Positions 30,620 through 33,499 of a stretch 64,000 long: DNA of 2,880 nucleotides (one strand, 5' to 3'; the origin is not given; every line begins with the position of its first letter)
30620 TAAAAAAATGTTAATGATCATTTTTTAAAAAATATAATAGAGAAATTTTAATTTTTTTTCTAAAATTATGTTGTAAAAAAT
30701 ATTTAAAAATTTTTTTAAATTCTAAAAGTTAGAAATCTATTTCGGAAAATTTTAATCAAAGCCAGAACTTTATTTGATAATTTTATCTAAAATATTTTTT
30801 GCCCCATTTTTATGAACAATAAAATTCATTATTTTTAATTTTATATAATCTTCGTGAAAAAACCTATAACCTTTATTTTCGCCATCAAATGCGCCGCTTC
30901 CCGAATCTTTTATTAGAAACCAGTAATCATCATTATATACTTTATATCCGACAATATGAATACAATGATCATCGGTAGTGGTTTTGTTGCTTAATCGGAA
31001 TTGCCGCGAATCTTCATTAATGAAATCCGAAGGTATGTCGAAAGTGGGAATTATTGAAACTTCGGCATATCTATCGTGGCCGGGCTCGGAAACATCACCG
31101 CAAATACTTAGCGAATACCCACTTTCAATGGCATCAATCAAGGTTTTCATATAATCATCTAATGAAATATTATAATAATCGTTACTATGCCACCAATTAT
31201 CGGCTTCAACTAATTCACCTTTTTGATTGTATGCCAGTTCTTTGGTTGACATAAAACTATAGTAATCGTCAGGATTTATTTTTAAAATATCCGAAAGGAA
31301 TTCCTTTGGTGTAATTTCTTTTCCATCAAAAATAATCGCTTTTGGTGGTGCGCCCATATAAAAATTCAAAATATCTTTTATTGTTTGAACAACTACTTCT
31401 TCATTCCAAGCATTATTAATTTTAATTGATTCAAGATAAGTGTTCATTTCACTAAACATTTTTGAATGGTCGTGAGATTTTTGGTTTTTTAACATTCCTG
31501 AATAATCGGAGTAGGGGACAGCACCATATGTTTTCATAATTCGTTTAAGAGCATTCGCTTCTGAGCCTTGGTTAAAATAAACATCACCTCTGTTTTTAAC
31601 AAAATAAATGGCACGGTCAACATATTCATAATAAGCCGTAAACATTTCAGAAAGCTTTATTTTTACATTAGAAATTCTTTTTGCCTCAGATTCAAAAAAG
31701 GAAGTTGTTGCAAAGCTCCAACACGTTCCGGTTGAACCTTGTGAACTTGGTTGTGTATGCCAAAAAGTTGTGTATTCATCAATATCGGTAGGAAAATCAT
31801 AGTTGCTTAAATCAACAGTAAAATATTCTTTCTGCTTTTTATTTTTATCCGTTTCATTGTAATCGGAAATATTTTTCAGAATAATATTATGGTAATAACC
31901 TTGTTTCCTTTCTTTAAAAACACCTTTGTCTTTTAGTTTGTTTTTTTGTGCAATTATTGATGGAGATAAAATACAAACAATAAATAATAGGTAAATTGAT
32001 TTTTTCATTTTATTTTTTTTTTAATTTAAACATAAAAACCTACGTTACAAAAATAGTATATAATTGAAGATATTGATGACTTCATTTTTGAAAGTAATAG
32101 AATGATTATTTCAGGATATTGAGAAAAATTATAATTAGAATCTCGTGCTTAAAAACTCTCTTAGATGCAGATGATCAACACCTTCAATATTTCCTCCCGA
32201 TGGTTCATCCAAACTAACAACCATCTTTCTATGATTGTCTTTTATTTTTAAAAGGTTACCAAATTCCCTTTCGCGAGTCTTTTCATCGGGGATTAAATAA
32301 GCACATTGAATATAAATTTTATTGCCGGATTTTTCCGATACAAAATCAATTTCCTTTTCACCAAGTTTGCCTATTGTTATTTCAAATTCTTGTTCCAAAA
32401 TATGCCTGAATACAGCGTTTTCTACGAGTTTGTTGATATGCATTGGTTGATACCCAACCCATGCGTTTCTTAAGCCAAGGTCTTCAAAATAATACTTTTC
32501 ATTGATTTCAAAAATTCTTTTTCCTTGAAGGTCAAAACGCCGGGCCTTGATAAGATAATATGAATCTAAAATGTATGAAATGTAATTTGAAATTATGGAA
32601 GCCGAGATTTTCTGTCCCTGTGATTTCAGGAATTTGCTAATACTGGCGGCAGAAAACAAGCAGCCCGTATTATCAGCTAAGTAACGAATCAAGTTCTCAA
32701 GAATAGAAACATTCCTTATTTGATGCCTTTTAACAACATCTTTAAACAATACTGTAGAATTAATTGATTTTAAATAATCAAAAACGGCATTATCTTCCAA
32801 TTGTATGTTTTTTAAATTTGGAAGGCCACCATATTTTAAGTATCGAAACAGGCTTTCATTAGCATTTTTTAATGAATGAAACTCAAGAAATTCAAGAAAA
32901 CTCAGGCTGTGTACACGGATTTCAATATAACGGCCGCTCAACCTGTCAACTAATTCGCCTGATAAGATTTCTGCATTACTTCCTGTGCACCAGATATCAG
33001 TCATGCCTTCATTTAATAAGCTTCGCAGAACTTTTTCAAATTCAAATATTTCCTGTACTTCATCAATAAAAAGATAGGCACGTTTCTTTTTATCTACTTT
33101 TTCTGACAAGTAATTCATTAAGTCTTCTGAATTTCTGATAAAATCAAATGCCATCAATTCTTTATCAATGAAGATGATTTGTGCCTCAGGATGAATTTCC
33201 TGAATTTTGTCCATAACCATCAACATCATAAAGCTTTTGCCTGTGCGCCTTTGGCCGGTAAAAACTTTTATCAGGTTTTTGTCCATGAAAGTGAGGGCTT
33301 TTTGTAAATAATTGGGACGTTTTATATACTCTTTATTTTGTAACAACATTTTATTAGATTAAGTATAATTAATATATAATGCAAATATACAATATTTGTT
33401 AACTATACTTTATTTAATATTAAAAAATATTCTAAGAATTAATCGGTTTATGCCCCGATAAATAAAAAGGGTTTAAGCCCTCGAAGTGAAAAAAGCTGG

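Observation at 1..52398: Six secreted mosaic proteins built from three shuffled modules occupy about a quarter of the window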

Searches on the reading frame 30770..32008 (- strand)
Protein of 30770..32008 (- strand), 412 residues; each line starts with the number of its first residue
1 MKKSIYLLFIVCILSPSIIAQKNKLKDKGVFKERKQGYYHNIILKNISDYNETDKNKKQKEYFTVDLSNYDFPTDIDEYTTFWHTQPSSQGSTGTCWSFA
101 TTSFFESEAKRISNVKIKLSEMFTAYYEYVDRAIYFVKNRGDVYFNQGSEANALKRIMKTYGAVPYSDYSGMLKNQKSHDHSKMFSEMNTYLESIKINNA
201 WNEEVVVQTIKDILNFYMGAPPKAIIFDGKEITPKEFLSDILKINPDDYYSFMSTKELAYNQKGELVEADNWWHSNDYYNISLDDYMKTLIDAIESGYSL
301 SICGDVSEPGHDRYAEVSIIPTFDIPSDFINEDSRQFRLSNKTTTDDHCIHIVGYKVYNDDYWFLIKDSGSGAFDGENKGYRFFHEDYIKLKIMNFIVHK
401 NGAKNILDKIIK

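Call 50: search_protein_families(library=pfam, proteins=[window:30770-32008:-], max_evalue=0.0001)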
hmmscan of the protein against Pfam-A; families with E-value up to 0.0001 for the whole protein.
window:30770-32008:- (412 aa): 1 family
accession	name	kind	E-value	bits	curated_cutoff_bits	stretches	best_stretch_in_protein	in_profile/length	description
PF00112.29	Peptidase_C1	-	9e-06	26.4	20.7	0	84-122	14-53/220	Papain family cysteine protease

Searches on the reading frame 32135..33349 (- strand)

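Call 50: search_protein_families(library=pfam, proteins=[window:32135-33349:-], max_evalue=0.0001)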
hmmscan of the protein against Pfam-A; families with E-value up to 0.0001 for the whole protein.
window:32135-33349:- (404 aa): 2 families
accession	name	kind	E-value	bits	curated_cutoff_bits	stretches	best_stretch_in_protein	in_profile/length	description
PF13173.12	AAA_14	-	1.6e-26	93.2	27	1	25-155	2-129/129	AAA domain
PF13635.12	DUF4143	-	4.6e-14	52.9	28.1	1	203-349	2-157/160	Domain of unknown function (DUF4143)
